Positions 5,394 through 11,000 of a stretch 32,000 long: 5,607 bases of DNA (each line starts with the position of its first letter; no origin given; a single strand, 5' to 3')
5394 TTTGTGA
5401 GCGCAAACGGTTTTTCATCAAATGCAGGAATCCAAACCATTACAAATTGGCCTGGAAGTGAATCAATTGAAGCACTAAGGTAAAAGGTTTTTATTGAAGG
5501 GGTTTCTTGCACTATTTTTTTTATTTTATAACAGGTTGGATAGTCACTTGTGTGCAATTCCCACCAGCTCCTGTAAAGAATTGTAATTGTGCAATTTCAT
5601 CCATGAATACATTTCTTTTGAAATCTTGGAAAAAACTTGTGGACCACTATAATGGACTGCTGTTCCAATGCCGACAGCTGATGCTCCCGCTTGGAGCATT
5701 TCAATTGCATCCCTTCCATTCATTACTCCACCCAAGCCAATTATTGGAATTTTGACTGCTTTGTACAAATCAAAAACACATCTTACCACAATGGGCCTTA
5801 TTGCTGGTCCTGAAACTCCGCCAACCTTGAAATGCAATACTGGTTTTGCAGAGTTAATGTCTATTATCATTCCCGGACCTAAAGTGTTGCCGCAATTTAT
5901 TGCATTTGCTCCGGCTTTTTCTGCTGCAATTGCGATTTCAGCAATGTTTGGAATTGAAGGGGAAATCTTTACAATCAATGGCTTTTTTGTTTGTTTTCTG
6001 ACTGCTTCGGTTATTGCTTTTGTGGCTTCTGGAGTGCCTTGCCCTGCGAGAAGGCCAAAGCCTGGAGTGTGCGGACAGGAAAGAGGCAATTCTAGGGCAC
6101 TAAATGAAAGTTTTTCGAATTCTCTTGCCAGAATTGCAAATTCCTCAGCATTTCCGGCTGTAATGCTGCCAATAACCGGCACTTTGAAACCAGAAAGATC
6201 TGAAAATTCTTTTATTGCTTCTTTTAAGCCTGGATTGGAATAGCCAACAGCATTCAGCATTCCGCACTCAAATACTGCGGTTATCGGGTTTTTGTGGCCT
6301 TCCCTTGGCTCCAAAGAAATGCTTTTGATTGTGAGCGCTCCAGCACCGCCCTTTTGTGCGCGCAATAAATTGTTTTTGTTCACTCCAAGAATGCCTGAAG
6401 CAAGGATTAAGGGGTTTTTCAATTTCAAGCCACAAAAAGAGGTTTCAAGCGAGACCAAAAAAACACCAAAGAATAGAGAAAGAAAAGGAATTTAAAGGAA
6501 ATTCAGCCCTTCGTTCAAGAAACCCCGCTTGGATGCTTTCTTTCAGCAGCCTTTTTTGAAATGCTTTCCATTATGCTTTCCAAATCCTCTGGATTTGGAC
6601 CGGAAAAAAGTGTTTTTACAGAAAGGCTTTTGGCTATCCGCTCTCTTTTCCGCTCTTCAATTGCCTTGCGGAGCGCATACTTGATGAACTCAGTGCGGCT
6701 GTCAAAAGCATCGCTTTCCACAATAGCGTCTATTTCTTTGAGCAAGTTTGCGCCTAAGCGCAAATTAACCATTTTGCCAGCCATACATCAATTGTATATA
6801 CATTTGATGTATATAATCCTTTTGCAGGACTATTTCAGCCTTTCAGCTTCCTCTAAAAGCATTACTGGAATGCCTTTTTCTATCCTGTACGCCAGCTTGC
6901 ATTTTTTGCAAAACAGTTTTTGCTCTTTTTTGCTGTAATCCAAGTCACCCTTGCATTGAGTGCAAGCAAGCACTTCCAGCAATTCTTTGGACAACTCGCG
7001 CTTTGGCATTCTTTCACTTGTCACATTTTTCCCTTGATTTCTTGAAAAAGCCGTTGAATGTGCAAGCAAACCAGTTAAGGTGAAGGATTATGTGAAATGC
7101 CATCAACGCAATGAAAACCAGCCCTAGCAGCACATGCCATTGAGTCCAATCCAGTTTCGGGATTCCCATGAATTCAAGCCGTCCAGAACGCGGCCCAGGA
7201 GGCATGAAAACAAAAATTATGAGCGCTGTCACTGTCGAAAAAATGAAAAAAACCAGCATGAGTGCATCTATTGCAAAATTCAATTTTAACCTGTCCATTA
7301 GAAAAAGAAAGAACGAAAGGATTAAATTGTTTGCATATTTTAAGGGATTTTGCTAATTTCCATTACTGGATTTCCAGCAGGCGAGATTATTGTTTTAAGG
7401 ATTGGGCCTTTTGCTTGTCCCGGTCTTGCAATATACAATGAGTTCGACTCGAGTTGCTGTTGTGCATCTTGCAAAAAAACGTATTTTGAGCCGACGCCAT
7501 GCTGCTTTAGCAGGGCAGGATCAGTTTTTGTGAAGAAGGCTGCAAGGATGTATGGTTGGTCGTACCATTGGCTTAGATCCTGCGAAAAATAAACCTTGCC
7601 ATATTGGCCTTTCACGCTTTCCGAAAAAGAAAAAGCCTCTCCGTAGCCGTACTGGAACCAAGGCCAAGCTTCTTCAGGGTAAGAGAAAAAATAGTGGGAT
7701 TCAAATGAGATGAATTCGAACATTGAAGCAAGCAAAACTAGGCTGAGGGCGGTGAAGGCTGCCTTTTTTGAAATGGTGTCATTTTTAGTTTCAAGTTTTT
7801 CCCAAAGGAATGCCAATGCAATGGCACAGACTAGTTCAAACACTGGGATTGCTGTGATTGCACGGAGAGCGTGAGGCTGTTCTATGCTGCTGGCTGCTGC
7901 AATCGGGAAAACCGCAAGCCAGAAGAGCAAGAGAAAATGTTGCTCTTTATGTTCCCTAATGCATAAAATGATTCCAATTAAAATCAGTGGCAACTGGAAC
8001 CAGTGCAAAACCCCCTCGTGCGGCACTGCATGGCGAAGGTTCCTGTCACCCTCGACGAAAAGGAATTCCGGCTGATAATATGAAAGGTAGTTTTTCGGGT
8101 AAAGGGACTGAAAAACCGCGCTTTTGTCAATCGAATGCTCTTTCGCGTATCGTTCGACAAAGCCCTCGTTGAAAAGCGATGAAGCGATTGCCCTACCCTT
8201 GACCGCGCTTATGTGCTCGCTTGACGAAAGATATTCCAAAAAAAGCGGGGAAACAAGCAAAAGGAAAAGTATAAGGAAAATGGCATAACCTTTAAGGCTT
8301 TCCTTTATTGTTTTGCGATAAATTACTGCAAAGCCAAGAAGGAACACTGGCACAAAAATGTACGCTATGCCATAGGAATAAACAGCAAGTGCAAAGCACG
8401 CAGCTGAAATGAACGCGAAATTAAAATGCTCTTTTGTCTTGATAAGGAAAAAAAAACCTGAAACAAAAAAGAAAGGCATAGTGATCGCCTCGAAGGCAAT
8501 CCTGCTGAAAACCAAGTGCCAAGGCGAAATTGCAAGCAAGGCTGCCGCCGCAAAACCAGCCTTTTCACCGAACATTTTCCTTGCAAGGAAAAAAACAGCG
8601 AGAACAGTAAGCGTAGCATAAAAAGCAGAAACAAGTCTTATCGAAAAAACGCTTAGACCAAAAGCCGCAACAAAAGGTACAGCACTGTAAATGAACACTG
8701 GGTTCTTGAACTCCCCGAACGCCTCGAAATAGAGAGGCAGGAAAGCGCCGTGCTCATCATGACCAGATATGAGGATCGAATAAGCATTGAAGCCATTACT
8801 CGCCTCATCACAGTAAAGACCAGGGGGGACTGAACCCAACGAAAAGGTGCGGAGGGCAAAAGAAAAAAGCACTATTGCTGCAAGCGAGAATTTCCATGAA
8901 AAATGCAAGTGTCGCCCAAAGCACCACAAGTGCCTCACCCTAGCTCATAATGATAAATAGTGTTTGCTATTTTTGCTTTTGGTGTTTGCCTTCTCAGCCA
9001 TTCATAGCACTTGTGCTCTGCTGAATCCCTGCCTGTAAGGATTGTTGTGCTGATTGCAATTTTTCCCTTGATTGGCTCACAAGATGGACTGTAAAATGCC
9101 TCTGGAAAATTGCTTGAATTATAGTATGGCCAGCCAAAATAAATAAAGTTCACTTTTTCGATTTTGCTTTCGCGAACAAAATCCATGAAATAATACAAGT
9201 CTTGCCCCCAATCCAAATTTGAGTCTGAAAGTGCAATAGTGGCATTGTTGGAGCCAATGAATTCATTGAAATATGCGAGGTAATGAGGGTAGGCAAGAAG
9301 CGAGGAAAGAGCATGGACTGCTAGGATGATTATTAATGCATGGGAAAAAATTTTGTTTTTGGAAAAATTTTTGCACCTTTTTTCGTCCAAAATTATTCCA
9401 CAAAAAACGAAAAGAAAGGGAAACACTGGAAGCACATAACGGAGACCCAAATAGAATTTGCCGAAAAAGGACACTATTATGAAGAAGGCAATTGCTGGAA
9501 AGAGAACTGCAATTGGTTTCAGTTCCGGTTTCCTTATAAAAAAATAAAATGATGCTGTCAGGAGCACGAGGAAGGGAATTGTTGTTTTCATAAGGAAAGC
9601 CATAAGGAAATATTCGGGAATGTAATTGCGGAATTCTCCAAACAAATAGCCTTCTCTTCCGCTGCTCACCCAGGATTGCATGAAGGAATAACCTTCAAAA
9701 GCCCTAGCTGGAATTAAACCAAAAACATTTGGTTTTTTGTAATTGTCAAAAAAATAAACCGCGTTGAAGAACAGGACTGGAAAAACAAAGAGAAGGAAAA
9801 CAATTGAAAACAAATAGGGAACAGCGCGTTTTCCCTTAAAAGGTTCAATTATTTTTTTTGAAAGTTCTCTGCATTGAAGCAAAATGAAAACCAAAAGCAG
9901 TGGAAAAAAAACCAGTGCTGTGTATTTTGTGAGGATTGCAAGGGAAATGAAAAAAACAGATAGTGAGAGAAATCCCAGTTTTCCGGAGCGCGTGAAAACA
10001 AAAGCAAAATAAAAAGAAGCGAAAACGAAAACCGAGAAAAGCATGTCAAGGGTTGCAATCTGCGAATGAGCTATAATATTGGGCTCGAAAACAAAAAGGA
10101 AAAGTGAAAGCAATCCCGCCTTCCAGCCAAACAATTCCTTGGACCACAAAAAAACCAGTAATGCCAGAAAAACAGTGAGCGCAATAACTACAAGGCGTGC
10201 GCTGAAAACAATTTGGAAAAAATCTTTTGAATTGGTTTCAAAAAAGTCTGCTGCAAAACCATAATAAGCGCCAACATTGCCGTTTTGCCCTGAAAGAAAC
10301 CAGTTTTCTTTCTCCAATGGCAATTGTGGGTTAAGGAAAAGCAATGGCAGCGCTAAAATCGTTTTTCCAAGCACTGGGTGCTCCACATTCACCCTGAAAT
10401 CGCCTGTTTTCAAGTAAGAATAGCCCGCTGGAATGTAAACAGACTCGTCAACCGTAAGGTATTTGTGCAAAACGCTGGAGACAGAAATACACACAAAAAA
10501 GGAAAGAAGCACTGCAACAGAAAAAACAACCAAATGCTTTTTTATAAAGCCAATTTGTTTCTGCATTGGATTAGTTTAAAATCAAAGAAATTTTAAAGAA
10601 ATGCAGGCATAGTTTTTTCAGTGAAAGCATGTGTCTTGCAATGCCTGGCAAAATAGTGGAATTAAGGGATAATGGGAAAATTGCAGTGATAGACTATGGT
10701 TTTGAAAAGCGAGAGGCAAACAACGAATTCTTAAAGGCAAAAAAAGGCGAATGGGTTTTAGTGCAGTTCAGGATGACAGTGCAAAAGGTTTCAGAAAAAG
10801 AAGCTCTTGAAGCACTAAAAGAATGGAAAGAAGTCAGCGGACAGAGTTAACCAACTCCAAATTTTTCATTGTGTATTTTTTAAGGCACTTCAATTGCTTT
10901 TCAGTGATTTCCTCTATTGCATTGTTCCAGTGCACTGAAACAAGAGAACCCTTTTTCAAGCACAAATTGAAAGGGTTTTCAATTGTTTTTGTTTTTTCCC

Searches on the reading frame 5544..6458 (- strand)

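Call 6: search_protein_families(library=pfam, proteins=[window:5544-6458:-], max_evalue=0.001)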
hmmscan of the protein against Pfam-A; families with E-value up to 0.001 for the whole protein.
window:5544-6458:- (304 aa): 4 families
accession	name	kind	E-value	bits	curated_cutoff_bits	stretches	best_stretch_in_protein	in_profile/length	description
PF01180.27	DHO_dh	-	9.5e-73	245.3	27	1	4-287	2-291/291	Dihydroorotate dehydrogenase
PF03060.21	NMO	-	3.5e-08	33.6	28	1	225-267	182-224/331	Nitronate monooxygenase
PF01207.24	Dus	-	0.00015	21.5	20.4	0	228-280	176-227/311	Dihydrouridine synthase (Dus)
PF01070.24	FMN_dh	-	0.00036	20.1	24.9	0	229-271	264-308/350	FMN-dependent dehydrogenase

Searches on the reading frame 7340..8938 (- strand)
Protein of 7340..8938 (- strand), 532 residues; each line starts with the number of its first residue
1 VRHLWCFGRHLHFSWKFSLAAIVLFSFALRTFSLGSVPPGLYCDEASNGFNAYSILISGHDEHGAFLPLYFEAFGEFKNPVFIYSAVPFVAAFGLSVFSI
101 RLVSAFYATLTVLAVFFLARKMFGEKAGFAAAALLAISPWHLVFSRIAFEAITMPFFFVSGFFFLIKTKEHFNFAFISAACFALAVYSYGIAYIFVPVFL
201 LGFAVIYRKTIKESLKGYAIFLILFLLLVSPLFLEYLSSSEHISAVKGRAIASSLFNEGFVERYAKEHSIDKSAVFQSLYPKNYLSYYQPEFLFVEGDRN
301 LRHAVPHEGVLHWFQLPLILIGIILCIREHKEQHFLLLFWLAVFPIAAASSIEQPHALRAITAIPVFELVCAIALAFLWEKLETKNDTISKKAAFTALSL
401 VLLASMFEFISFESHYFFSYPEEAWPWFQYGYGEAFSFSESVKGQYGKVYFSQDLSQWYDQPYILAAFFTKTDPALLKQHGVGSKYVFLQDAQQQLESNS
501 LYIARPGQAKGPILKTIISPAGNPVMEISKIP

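Call 6: search_protein_families(library=pfam, proteins=[window:7340-8938:-], max_evalue=0.001)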
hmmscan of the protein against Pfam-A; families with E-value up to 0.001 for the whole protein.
window:7340-8938:- (532 aa): 2 families
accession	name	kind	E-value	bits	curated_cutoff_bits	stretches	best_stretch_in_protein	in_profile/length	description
PF13231.12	PMT_2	-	4.5e-11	43.6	26.1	1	80-231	4-156/160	Dolichyl-phosphate-mannose-protein mannosyltransferase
PF02366.24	PMT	-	9.7e-07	29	22.7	1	22-229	3-228/245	Dolichyl-phosphate-mannose-protein mannosyltransferase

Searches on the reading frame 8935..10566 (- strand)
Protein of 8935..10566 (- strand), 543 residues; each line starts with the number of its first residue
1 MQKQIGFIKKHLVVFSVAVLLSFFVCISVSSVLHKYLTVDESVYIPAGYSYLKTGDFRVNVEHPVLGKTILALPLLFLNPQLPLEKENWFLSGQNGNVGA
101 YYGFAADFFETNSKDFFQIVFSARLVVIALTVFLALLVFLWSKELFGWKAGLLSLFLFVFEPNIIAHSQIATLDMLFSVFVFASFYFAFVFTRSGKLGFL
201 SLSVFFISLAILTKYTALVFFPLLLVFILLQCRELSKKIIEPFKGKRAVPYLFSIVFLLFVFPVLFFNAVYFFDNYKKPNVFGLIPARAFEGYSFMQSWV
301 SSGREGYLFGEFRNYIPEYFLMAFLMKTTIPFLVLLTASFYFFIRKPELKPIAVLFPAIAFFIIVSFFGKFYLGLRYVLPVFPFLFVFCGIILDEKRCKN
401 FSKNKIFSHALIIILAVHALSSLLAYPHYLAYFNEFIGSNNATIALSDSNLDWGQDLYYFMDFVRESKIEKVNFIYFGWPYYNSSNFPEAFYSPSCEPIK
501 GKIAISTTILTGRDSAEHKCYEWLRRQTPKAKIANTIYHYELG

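Call 6: search_protein_families(library=pfam, proteins=[window:8935-10566:-], max_evalue=0.001)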
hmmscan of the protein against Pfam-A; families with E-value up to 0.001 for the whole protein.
window:8935-10566:- (543 aa): 2 families
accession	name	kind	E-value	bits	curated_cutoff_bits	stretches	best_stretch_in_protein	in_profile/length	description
PF13231.12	PMT_2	-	2.6e-11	44.4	26.1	1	121-266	22-159/160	Dolichyl-phosphate-mannose-protein mannosyltransferase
PF02366.24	PMT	-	8.6e-10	39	22.7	1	98-272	56-238/245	Dolichyl-phosphate-mannose-protein mannosyltransferase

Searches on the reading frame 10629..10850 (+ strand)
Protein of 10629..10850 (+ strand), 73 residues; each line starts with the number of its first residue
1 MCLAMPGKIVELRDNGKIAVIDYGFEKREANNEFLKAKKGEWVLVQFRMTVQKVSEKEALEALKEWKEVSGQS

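Call 45: search_protein_families(library=ncbifam, proteins=[window:10629-10850:+], max_evalue=0.001)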
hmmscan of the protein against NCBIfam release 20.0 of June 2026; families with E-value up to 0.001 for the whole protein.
window:10629-10850:+ (73 aa): 3 families
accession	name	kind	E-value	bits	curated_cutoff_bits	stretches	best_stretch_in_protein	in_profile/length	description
TIGR00074.1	hypC_hupF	subfamily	2.4e-11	43.3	48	1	1-69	1-68/80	HypC/HybG/HupF family hydrogenase formation chaperone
NF007721.0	PRK10413.1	equivalog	0.00054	19.9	115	1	1-64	1-70/87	hydrogenase maturation factor HybG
NF007712.0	PRK10409.1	equivalog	0.00065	19.9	136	0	1-65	1-70/90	HypC/HybG/HupF family hydrogenase formation chaperone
